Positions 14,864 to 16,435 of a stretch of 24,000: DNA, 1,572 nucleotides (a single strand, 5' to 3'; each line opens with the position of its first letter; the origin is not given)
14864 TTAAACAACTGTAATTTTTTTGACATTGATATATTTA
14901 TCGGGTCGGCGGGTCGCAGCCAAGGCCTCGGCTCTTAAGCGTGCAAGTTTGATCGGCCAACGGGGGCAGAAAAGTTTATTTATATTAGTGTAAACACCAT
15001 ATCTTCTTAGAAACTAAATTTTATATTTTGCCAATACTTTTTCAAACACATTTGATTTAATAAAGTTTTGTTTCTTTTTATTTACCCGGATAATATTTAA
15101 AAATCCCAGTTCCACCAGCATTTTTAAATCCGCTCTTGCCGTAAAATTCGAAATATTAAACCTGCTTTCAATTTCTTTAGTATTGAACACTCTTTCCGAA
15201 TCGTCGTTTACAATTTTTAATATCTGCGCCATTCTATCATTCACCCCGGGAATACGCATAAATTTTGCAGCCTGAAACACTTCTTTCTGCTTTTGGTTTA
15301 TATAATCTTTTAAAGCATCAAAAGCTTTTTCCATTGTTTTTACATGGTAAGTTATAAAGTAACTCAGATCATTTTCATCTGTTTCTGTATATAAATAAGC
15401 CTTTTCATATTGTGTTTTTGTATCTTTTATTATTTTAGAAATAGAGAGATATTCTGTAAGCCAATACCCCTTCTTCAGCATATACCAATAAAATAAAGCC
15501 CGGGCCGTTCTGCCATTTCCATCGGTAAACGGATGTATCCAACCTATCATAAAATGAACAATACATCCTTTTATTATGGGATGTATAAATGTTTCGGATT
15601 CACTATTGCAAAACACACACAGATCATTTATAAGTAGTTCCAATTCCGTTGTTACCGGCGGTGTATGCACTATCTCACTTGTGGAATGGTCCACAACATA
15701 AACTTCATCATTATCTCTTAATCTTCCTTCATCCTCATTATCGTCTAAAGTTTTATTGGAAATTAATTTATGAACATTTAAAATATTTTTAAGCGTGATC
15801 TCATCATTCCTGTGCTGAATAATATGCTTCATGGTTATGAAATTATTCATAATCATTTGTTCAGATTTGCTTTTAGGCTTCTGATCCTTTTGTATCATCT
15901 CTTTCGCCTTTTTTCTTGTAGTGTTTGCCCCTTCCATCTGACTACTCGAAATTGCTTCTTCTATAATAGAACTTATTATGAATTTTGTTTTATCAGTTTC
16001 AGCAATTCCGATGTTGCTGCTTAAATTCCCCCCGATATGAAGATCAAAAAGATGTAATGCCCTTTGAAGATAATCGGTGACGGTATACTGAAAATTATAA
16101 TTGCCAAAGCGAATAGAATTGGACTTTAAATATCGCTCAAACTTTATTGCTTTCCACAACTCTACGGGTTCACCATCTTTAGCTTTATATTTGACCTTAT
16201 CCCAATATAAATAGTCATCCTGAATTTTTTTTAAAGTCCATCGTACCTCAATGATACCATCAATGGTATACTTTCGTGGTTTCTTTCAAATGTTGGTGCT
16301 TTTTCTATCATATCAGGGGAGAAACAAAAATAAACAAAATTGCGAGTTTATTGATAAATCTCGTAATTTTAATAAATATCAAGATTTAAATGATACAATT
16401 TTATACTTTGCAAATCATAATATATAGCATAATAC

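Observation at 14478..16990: AT-rich Fic island inserted in the 3' end of an esterase gene and bracketed by 270-bp direct repeats that differ mostly at synonymous sites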

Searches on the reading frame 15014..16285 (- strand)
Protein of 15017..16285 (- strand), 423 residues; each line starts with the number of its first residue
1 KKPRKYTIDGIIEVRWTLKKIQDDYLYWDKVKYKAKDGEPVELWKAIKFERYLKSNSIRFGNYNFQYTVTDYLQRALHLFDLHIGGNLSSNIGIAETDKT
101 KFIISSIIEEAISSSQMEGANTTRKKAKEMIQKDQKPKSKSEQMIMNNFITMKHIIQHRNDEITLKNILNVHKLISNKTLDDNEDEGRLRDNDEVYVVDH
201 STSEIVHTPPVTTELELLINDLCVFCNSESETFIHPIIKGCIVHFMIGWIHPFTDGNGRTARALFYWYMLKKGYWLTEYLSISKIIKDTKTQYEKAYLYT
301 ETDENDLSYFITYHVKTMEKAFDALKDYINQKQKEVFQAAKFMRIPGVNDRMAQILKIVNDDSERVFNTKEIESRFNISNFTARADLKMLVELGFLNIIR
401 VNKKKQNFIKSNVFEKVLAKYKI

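Call 10: search_protein_families(library=pfam, proteins=[window:15014-16159:-])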
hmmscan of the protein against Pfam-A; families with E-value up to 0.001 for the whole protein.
window:15014-16159:- (381 aa): 2 families
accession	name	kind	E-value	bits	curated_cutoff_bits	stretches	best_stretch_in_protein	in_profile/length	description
PF02661.23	Fic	-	1.2e-17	65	24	1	121-226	2-92/93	Fic/DOC family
PF08220.18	HTH_DeoR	-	0.00018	21.6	21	1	309-354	1-44/57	DeoR-like helix-turn-helix domain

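Call 11: find_encoding_contigs(protein=window:15014-16159:-, flank=10000, max_places=10)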
Protein window:15014-16159:- (381 aa): no gene with exactly this product is on record in the collection.

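Call 22: find_homologous_proteins(query=window:15017-16285:-, max_evalue=1e-20)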
Query seq(423 aa) (423 aa): 7671 proteins with E <= 1e-20 among 8000 candidates; the best 120 are listed.
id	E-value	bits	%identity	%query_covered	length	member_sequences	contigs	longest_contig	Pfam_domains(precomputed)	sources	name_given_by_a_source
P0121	1.9e-251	852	90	99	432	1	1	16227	PF02661.24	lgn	-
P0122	4.3e-243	825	89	96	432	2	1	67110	PF02661.24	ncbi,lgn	ncbi:MAG: Fic family protein [Ferruginibacter sp.]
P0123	2.2e-235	799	86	96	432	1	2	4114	PF02661.24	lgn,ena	-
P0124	1.3e-231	787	84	96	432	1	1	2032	PF02661.24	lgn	-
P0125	2.7e-231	786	84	96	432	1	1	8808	PF02661.24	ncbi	ncbi:MAG: Fic family protein [Ginsengibacter sp.]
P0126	1.2e-226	770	80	99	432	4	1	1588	PF02661.24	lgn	-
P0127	2.9e-226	769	81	99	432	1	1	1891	PF02661.24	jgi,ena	-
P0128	1.3e-224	764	80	99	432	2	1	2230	PF02661.24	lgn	-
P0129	2.2e-223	760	80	99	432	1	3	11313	PF02661.24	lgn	-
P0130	9.2e-222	754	79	98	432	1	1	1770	PF02661.24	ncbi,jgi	jgi:Fic family protein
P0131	1.0e-221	754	78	99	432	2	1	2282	PF02661.24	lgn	-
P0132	2.8e-221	753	81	96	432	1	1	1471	PF02661.24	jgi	jgi:Fic family protein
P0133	3.3e-221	753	79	98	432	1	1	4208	PF02661.24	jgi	jgi:Fic family protein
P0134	1.0e-220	751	79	99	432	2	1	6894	PF02661.24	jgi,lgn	-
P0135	1.5e-220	750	80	96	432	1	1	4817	PF02661.24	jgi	-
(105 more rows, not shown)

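Call 24: find_encoding_contigs(protein=P0121, flank=10000, max_places=3)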
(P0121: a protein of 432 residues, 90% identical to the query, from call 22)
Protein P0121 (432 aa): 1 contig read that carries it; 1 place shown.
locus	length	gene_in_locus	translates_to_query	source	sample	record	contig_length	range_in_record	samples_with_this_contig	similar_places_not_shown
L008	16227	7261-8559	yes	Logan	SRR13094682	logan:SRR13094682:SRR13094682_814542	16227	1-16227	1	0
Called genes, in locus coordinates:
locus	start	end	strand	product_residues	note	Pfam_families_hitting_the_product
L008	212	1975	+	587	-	PF24389:ORC-CDC6-like (faint)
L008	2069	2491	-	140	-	PF13470:PIN_3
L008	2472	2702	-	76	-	-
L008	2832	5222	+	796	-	-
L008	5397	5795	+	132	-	-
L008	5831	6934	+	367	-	PF14279:HNH_5 (weak)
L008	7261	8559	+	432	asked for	PF02661:Fic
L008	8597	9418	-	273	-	PF00135:COesterase, PF20434:BD-FAE, PF07859:Abhydrolase_3, PF00326:Peptidase_S9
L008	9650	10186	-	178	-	PF00135:COesterase, PF00326:Peptidase_S9 (weak), PF07859:Abhydrolase_3, PF20434:BD-FAE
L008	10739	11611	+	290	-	PF07494:Reg_prop (faint)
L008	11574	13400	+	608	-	PF07495:Y_Y_Y, PF06580:His_kinase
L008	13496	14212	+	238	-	PF01569:PAP2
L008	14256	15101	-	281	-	PF04116:FA_hydroxylase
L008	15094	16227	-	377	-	?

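Call 25: find_encoding_contigs(protein=P0122, flank=10000, max_places=3)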
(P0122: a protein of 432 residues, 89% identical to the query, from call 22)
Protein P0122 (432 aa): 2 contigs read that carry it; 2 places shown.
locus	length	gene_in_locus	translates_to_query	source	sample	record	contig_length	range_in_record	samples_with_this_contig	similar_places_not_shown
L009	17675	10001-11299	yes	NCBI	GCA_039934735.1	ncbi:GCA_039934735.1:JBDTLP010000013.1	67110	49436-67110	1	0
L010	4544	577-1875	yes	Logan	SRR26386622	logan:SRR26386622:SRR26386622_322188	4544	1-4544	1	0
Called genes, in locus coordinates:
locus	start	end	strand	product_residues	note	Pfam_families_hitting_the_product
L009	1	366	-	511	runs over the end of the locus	-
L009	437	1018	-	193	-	PF04542:Sigma70_r2, PF08281:Sigma70_r4_2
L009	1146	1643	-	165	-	PF14376:Haem_bd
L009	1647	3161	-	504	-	PF01676:Metalloenzyme, PF06415:iPGM_N, PF01663:Phosphodiest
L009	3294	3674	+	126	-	PF16022:DUF4783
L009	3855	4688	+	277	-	PF02749:QRPTase_N, PF01729:QRPTase_C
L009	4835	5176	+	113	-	PF01253:SUI1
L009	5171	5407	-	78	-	PF06902:Fer4_19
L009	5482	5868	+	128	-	PF04379:DUF525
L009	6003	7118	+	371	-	PF00487:FA_desaturase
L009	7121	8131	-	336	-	PF25594:GldB_lipo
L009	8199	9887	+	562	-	PF00795:CN_hydrolase, PF02540:NAD_synthase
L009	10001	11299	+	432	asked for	PF02661:Fic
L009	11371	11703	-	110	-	PF01906:YbjQ_1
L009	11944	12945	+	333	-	PF20030:bpMoxR, PF07726:AAA_3, PF07728:AAA_5, PF17863:AAA_lid_2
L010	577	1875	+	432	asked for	PF02661:Fic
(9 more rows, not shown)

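Call 39: search_protein_families(library=pfam, proteins=[L008:212-1975:+, L008:2832-5222:+, L008:5352-5795:+, L008:5831-6934:+, L008:2069-2491:-, L008:2472-2702:-], max_evalue=0.001)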
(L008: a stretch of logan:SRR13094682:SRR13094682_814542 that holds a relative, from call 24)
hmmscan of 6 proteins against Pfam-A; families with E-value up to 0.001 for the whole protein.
L008:212-1975:+ (587 aa): 2 families
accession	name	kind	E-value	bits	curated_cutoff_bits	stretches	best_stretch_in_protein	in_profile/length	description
PF24389.1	ORC-CDC6-like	-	9.8e-11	41.5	27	2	12-63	7-56/571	ORC-CDC6-like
PF13401.12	AAA_22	-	0.00013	22.7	27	0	43-230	9-110/130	AAA domain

L008:2832-5222:+ (796 aa): 0 families

L008:5352-5795:+ (147 aa): 0 families

L008:5831-6934:+ (367 aa): 1 family
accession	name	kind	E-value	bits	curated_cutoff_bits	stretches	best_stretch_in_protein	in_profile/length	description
PF14279.12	HNH_5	-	1.5e-06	28.4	27.5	1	51-94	1-45/56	HNH endonuclease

L008:2069-2491:- (140 aa): 2 families
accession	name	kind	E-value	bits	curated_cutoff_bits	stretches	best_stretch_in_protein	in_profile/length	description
PF13470.12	PIN_3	-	1.8e-15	58.2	27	1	7-115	1-115/115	PIN domain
PF16289.11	PIN_12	-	2.8e-05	25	32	1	8-65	1-62/172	PIN domain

L008:2472-2702:- (76 aa): 0 families

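Call 41: find_encoding_contigs(protein=P0123, flank=10000, max_places=4)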
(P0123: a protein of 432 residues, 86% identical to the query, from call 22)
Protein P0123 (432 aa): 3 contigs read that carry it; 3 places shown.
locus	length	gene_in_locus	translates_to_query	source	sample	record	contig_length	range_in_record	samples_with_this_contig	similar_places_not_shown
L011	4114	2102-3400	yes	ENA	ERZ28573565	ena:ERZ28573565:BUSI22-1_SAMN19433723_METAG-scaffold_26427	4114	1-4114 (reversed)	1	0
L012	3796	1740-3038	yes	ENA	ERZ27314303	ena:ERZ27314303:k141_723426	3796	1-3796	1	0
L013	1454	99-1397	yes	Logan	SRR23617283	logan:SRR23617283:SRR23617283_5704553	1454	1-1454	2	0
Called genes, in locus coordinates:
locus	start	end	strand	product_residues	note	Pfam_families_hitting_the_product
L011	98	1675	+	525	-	PF13620:CarboxypepD_reg (faint)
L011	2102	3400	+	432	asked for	PF02661:Fic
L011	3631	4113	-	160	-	?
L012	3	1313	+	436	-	?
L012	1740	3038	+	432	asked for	PF02661:Fic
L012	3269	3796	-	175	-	?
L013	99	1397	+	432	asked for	PF02661:Fic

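Call 42: find_encoding_contigs(protein=P0125, flank=10000, max_places=4)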
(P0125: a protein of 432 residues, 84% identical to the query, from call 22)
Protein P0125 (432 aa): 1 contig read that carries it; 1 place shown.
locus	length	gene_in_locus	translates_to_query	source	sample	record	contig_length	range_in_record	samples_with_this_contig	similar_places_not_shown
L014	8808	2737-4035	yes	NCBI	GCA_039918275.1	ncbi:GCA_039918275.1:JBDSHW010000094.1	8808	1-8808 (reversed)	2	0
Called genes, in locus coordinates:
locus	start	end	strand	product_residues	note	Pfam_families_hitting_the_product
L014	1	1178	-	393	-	PF00364:Biotin_lipoyl, PF01597:GCV_H (faint), PF25917:BSH_RND (faint), PF25997:BSH_YhbJ (weak), PF00364:Biotin_lipoyl, PF25997:BSH_YhbJ (weak), PF02817:E3_binding, PF00198:2-oxoacid_dh, +1 more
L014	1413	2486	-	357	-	PF00144:Beta-lactamase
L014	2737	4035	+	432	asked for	PF02661:Fic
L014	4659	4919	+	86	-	PF00072:Response_reg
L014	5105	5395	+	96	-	PF18765:Polbeta, PF01909:NTP_transf_2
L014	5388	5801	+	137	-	PF01934:HepT-like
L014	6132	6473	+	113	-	PF05973:Gp49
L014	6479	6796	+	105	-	PF13744:HTH_37 (weak), PF13560:HTH_31, PF12844:HTH_19, PF01381:HTH_3, PF13413:HTH_25 (faint)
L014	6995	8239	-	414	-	PF00078:RVT_1, PF08388:GIIM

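Call 51: find_homologous_proteins(query=L008:212-1975:+, max_evalue=1e-20)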
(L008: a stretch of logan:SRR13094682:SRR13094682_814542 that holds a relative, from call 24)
Query L008:212-1975:+ (587 aa): 934 proteins with E <= 1e-20 among 8000 candidates; the best 120 are listed.
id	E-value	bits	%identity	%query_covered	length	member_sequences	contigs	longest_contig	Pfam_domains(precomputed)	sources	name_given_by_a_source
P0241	0.0e+0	1308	100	100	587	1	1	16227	PF24389.2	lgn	-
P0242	0.0e+0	1192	88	100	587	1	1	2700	PF13401.13,PF24389.2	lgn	-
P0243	0.0e+0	1187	89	100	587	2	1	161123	PF24389.2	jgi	-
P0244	0.0e+0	1185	89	100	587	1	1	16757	PF24389.2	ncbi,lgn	-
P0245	0.0e+0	1182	89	100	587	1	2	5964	PF24389.2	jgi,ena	-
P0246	0.0e+0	1160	87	100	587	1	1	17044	PF24389.2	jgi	jgi:hypothetical protein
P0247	0.0e+0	1155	86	100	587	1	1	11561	PF24389.2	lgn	-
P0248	0.0e+0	1121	84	100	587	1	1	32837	PF24389.2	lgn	-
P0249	0.0e+0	1120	83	100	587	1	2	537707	PF24389.2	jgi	jgi:hypothetical protein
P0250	0.0e+0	1115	83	100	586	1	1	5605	PF24389.2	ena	-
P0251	0.0e+0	1103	82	100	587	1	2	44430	PF24389.2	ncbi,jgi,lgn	-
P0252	0.0e+0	1099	82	100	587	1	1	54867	PF13401.13,PF24389.2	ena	-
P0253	0.0e+0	1095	82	100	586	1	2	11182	PF24389.2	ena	-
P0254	0.0e+0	1087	81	100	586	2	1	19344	PF24389.2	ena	-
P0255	0.0e+0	1077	80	100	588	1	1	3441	PF24389.2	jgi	jgi:hypothetical protein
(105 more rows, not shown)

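Call 52: find_encoding_contigs(protein=P0243, flank=10000, max_places=2)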
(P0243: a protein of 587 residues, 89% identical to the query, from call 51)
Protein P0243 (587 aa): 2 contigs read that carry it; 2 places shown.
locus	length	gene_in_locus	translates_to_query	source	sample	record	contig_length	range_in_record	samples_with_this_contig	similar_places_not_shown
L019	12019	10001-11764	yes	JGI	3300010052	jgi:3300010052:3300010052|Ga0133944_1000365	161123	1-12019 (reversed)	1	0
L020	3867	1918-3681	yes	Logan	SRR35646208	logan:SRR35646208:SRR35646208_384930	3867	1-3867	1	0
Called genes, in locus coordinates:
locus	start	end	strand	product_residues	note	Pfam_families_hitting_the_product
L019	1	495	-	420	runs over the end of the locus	PF13354:Beta-lactamase2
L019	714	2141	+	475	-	PF03315:SDH_beta, PF03313:SDH_alpha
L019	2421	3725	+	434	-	PF00070:Pyr_redox (faint), PF01266:DAO (faint), PF07992:Pyr_redox_2, PF13454:NAD_binding_9 (faint), PF22366:NDH2_C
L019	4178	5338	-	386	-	PF04055:Radical_SAM, PF19288:CofH_C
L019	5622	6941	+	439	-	PF03825:Nuc_H_symport, PF07690:MFS_1 (weak), PF12832:MFS_1_like, PF07690:MFS_1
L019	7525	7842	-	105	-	PF00085:Thioredoxin, PF14595:Thioredoxin_9 (weak), PF13098:Thioredoxin_2 (weak), PF13905:Thioredoxin_8 (faint)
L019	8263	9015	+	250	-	-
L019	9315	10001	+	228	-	-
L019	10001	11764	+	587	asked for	PF24389:ORC-CDC6-like (faint)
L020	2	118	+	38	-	?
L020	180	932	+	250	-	-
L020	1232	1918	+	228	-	-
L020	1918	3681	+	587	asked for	PF24389:ORC-CDC6-like (faint)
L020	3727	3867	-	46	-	?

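Call 53: find_encoding_contigs(protein=P0244, flank=10000, max_places=2)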
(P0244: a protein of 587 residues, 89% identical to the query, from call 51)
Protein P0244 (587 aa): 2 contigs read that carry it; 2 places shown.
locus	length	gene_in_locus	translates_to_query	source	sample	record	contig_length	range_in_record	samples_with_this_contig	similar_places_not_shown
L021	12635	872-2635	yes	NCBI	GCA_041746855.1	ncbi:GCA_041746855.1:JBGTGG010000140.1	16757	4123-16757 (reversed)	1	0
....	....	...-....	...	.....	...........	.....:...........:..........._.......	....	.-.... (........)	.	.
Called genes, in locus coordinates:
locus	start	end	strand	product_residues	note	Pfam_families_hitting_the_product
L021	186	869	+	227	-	-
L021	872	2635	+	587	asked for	PF24389:ORC-CDC6-like (weak)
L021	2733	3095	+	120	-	-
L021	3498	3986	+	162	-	-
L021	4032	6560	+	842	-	PF00690:Cation_ATPase_N, PF00122:E1-E2_ATPase, PF00702:Hydrolase, PF13246:Cation_ATPase, PF00689:Cation_ATPase_C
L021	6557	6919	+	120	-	-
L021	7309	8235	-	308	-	PF00486:Trans_reg_C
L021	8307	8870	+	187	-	PF04264:YceI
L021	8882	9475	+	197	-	-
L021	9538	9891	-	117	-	-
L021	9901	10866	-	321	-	-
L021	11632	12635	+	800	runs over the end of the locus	PF13620:CarboxypepD_reg, PF13715:CarbopepD_reg_2, PF07715:Plug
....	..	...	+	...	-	-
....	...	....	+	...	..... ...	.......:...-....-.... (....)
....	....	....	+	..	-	?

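Call 64: search_solved_structures(query=P0121, max_evalue=0.00001)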
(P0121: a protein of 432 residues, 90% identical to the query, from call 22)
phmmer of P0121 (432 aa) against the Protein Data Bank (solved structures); distinct sequences matched with E-value up to 0.00001: 23.
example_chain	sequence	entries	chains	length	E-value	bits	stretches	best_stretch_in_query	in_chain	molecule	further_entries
9tch_A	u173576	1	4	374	1.1e-14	57.6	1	118-415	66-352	Protein adenylyltransferase SoFic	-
9tcl_B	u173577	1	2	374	1.1e-14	57.6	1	118-415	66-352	Protein adenylyltransferase SoFic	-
9tc4_A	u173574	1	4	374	1.1e-14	57.6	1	118-415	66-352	Protein adenylyltransferase SoFic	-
3eqx_A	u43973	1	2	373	1.4e-14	57.3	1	118-415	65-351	FIC DOMAIN CONTAINING TRANSCRIPTIONAL REGULATOR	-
3zcn_A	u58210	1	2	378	1.5e-14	57.2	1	118-415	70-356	ADENOSINE MONOPHOSPHATE-PROTEIN TRANSFERASE SOFIC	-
3zec_A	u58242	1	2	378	1.1e-13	54.3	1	119-415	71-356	ADENOSINE MONOPHOSPHATE-PROTEIN TRANSFERASE SOFIC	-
5jj6_A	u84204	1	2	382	1.4e-13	53.9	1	164-284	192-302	Adenosine monophosphate-protein transferase FICD homolog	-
5jj7_A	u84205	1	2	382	1.4e-13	53.9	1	164-284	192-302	Adenosine monophosphate-protein transferase FICD homolog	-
9tb0_A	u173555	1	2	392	3e-13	52.9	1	118-415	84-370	Protein adenylyltransferase SoFic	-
4rgl_A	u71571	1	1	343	6.9e-13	51.7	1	173-330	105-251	Filamentation induced by cAMP protein Fic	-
7xux_A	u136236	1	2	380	9.4e-12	48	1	119-413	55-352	Fido domain-containing protein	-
6i7j_A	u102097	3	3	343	1.2e-11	47.6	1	153-334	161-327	Adenosine monophosphate-protein transferase FICD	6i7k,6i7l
6i7g_A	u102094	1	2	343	1.7e-11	47.1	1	154-334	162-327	Adenosine monophosphate-protein transferase FICD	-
6zmd_B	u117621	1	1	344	1.7e-11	47.1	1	155-334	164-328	Protein adenylyltransferase FICD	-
4u04_A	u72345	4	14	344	1.7e-11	47.1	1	154-334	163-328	Adenosine monophosphate-protein transferase FICD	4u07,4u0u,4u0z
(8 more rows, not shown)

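Call 65: search_protein_families(library=padloc, proteins=[P0121, L008:212-1975:+, L008:2832-5222:+, L008:5352-5795:+, L008:5831-6934:+, L008:2069-2491:-], max_evalue=0.001)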
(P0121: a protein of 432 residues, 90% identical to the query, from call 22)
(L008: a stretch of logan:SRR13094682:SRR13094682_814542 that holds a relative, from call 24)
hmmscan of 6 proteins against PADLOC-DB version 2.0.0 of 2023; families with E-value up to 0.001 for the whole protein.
P0121 (432 aa): 7 families
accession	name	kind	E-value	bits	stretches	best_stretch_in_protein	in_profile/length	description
PDLC03963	SoFic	-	8.9e-47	158.2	1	111-423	52-355/361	-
PDLC04966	PDC-S24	-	2.5e-15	54.3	1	168-305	228-364/497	-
PDLC04837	PDC-S04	-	7.6e-11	39.7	1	122-341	32-230/234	-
PDLC04836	PDC-S04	-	1e-10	39.2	1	120-333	30-236/244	-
PDLC04839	PDC-S04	-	4.4e-10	37.6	1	151-307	38-184/205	-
PDLC04840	PDC-S04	-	6.5e-10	37.1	1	116-304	12-194/227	-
PDLC04838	PDC-S04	-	6.4e-06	24.1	1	256-286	140-170/209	-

L008:212-1975:+ (587 aa): 0 families

L008:2832-5222:+ (796 aa): 1 family
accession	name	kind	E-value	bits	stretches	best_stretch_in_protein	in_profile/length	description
PDLC03275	MTase_II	-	3.5e-07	28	0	370-493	83-197/343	Type II methyltransferase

L008:5352-5795:+ (147 aa): 0 families

L008:5831-6934:+ (367 aa): 0 families

L008:2069-2491:- (140 aa): 0 families
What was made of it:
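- Closest known: SoFic. Same: The PADLOC SoFic model matches at E = 9e-47, and PDB SoFic chains match at E = 1e-14 (calls 64, 65).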

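Call 66: search_protein_families(library=ncbifam, proteins=[P0121, L008:212-1975:+, L008:2832-5222:+, L008:5352-5795:+, L008:5831-6934:+], max_evalue=0.001)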
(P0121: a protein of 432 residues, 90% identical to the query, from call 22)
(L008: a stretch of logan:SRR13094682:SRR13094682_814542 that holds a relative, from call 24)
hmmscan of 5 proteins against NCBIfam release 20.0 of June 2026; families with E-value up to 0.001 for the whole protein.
P0121 (432 aa): 2 families
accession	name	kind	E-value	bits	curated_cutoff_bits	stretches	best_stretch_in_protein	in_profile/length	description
NF046030.1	ProtAdlyltaseSoFic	equivalog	1.1e-19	70.6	550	1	117-423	57-352/361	protein adenylyltransferase Fic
TIGR02613.1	mob_myst_B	hypoth_equivalog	0.00038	20.4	124.4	1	222-283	88-146/186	mobile mystery protein B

L008:212-1975:+ (587 aa): 0 families

L008:2832-5222:+ (796 aa): 0 families

L008:5352-5795:+ (147 aa): 0 families

L008:5831-6934:+ (367 aa): 0 families
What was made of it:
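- On SoFic-type Fic defence protein: 70.6 bits (call 66).
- Closest known: SoFic. Different: The score of 70.6 bits is far below the NCBIfam SoFic equivalog cut-off of 550 (call 66).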

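Call 68: find_related_loci(query=P0121, collection=viral_contigs, flank=10000)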
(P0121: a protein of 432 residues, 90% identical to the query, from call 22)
Query P0121 (432 aa) in viral_contigs; peptide patterns used: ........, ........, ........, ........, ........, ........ (x = any residue, [..] = any of these).
15 stretches matched a pattern, but none encodes a relative of the query by tblastn (E <= 1e-3).
